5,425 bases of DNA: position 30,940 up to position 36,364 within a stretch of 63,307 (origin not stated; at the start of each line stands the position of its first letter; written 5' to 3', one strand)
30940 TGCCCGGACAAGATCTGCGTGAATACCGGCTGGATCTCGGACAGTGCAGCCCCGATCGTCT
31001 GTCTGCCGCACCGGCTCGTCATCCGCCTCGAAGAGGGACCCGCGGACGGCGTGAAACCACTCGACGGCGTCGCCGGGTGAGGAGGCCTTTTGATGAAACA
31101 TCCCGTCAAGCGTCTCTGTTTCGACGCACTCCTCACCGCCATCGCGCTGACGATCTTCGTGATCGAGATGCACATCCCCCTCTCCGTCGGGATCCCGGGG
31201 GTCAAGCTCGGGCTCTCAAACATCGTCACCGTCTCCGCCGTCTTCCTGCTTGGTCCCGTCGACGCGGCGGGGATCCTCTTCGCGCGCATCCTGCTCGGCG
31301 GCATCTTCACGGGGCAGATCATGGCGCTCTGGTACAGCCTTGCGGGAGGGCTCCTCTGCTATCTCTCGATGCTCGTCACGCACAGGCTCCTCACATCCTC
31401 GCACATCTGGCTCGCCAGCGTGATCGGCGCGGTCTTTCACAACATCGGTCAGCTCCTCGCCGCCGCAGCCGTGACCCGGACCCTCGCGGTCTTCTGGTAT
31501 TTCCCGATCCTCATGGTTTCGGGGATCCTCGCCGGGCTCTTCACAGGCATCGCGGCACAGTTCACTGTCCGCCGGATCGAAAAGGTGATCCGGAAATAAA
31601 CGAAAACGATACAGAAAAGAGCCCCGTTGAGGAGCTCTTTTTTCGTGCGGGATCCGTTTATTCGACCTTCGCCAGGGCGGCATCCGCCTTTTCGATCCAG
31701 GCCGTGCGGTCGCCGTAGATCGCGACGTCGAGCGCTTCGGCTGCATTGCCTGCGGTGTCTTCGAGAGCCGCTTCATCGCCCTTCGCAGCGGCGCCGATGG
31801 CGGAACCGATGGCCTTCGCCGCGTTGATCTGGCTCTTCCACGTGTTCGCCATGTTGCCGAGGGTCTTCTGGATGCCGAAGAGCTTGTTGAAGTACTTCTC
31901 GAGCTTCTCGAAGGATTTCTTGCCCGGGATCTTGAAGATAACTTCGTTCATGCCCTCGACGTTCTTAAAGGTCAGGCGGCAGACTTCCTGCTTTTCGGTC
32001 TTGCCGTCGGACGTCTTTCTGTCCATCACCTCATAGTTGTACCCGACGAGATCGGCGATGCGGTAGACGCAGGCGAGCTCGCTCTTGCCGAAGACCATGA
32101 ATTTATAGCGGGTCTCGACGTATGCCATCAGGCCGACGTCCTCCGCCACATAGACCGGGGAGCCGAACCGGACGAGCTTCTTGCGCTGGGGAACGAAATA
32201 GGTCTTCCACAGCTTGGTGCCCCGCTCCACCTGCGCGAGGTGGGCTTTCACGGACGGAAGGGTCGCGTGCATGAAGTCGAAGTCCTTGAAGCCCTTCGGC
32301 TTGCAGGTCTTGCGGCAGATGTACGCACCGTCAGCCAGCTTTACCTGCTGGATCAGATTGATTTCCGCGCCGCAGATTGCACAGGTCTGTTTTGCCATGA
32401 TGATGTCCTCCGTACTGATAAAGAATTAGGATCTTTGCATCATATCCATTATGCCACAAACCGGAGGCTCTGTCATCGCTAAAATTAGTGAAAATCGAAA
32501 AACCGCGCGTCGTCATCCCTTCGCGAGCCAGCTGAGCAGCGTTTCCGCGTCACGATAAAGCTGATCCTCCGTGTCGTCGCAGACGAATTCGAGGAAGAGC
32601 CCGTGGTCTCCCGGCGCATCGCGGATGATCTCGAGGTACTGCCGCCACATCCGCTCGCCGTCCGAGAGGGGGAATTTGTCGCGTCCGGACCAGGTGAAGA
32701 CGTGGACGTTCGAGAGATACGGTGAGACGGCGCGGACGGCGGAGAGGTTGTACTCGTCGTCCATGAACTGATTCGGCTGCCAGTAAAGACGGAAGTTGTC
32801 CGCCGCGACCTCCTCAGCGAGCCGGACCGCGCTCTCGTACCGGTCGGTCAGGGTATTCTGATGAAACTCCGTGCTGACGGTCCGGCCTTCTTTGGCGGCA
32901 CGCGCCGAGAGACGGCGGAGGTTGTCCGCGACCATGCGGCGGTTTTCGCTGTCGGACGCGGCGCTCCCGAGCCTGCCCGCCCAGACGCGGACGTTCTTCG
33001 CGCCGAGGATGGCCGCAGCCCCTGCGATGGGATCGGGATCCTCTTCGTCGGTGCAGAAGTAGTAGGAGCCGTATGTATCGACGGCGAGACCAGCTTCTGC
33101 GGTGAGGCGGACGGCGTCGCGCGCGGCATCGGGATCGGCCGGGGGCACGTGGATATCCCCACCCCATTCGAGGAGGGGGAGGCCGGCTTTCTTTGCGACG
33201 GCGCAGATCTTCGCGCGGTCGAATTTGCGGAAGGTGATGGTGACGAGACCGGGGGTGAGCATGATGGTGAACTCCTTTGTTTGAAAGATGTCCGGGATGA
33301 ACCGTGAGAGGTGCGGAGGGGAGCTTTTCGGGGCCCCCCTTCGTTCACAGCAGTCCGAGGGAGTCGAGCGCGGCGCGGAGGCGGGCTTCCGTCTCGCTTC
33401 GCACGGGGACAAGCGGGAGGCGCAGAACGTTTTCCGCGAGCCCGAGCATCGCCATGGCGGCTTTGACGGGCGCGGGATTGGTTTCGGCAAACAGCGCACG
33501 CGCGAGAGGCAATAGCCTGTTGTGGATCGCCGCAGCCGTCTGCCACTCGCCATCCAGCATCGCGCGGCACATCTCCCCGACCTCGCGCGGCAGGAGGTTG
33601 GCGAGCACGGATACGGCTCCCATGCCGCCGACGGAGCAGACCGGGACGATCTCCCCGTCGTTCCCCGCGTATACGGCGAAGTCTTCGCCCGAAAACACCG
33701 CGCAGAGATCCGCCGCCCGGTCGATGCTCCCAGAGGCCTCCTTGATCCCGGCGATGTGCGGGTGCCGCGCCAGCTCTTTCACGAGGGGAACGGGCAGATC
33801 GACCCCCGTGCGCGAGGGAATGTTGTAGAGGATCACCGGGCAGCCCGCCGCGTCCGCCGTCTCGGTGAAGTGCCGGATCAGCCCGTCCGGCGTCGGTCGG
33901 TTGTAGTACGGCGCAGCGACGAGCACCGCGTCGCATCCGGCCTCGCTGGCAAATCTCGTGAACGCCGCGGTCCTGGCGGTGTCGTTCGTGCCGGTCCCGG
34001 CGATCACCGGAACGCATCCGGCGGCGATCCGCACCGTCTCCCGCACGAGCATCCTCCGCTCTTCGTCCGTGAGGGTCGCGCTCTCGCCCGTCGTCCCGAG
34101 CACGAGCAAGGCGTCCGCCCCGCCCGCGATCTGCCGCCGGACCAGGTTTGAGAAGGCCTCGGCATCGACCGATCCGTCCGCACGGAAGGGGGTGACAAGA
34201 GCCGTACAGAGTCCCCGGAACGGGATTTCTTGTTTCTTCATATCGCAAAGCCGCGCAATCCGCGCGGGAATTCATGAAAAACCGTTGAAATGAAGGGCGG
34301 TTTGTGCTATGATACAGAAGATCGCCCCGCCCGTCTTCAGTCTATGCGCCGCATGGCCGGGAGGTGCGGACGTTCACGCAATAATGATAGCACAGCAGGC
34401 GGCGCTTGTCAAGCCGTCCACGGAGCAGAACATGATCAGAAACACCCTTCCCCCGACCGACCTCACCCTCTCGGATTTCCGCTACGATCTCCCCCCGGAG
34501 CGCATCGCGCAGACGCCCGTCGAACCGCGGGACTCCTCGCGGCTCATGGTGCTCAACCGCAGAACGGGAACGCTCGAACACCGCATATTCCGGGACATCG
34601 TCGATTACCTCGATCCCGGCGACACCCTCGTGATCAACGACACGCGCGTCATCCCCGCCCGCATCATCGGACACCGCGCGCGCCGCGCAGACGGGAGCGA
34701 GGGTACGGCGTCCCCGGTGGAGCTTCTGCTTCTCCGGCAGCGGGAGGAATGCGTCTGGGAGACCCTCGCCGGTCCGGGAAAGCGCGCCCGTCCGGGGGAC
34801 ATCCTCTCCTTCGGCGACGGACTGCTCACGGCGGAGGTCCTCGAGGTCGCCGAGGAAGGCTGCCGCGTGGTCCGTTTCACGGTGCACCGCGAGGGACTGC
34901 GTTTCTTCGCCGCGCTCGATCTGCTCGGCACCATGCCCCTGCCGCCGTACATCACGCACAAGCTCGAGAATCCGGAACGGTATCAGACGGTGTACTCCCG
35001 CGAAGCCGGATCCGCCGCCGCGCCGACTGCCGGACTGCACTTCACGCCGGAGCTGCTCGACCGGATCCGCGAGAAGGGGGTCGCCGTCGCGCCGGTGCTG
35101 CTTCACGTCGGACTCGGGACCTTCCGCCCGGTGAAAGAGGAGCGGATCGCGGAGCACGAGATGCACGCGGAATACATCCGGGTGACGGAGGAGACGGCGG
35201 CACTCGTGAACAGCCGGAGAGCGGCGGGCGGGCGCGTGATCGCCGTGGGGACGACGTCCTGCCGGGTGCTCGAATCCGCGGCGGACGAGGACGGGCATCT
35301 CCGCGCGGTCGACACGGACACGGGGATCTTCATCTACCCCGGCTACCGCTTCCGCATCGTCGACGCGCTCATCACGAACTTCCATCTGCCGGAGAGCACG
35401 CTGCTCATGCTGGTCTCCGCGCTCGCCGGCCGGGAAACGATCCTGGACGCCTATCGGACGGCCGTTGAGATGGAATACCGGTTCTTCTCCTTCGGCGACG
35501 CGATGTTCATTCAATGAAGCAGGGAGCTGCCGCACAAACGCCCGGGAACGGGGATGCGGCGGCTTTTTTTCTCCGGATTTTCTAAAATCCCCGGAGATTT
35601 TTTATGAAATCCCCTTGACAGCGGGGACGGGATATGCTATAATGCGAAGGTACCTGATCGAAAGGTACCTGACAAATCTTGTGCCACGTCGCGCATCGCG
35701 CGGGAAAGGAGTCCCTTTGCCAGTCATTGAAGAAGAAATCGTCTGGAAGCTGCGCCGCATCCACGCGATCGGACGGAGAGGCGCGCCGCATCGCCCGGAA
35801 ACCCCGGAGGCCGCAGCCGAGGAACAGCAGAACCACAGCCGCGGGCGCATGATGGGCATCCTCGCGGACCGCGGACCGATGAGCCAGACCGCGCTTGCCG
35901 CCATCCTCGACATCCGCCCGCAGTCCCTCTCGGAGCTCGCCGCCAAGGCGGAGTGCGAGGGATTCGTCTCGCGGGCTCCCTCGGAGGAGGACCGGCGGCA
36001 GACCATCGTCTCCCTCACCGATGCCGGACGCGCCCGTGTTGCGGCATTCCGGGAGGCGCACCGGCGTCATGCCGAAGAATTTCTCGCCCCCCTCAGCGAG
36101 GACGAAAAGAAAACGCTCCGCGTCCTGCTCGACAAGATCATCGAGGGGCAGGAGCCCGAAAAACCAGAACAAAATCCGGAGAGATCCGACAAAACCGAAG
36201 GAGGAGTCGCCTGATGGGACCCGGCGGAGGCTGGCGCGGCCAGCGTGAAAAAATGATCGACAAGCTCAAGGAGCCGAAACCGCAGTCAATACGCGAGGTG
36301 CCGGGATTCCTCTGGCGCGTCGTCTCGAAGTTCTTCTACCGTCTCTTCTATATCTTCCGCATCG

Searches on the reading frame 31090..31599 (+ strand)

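Call 71: search_protein_families(library=pfam, proteins=[window:31090-31599:+], max_evalue=0.00001)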
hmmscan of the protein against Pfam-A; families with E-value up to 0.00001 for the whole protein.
window:31090-31599:+ (169 aa): 1 family
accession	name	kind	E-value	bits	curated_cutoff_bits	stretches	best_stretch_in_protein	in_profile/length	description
PF07456.16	Hpre_diP_synt_I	-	2e-37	128.9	30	1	15-158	1-146/147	Heptaprenyl diphosphate synthase component I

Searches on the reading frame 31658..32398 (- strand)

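Call 71: search_protein_families(library=pfam, proteins=[window:31658-32398:-], max_evalue=0.00001)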
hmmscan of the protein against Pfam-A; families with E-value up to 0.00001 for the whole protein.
window:31658-32398:- (246 aa): 1 family
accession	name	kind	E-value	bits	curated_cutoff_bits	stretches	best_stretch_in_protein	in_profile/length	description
PF14471.11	DUF4428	-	1.5e-06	28.4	27.8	1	5-35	1-29/51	Domain of unknown function (DUF4428)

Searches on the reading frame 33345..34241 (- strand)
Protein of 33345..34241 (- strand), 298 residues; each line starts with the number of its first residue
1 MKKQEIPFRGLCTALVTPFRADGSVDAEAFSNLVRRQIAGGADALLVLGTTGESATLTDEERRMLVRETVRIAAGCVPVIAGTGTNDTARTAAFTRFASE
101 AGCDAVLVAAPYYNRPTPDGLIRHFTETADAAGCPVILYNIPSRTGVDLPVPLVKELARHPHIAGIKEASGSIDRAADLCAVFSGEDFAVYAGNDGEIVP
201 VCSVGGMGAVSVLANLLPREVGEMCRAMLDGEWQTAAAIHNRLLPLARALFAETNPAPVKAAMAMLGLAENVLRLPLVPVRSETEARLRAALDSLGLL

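Call 71: search_protein_families(library=pfam, proteins=[window:33345-34241:-], max_evalue=0.00001)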
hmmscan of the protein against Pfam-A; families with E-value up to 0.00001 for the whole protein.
window:33345-34241:- (298 aa): 1 family
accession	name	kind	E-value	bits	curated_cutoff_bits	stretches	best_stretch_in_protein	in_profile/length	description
PF00701.28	DHDPS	-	3.1e-85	285.9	22.1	1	8-293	2-287/289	Dihydrodipicolinate synthetase family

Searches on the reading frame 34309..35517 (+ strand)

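Call 40: search_protein_families(library=pfam, proteins=[window:34309-35517:+], max_evalue=0.01)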
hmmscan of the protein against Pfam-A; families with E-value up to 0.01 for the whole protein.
window:34309-35517:+ (402 aa): 1 family
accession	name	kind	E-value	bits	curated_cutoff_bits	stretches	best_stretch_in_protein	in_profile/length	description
PF02547.20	Queuosine_synth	-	1.9e-136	454.8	25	1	54-401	1-322/322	Queuosine biosynthesis protein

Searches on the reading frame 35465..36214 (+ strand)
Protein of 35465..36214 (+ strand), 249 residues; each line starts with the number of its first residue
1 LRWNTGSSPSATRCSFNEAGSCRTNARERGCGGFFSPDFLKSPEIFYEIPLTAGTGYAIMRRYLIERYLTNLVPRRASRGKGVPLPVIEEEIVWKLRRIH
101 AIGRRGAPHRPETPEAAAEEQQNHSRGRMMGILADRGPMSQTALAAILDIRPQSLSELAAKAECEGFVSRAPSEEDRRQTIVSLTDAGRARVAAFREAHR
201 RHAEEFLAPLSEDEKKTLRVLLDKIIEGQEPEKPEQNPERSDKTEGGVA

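Call 40: search_protein_families(library=pfam, proteins=[window:35465-36214:+], max_evalue=0.01)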
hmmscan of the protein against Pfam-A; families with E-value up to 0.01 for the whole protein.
window:35465-36214:+ (249 aa): 3 families
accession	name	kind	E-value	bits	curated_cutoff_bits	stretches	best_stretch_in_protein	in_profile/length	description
PF01047.28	MarR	-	1.9e-09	37.7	24.6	1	127-179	6-58/59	MarR family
PF12802.13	MarR_2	-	9.2e-08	32.6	27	1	129-179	10-61/61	MarR family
PF13463.12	HTH_27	-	0.0018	18.9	22.2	1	137-188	17-68/68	Winged helix DNA-binding domain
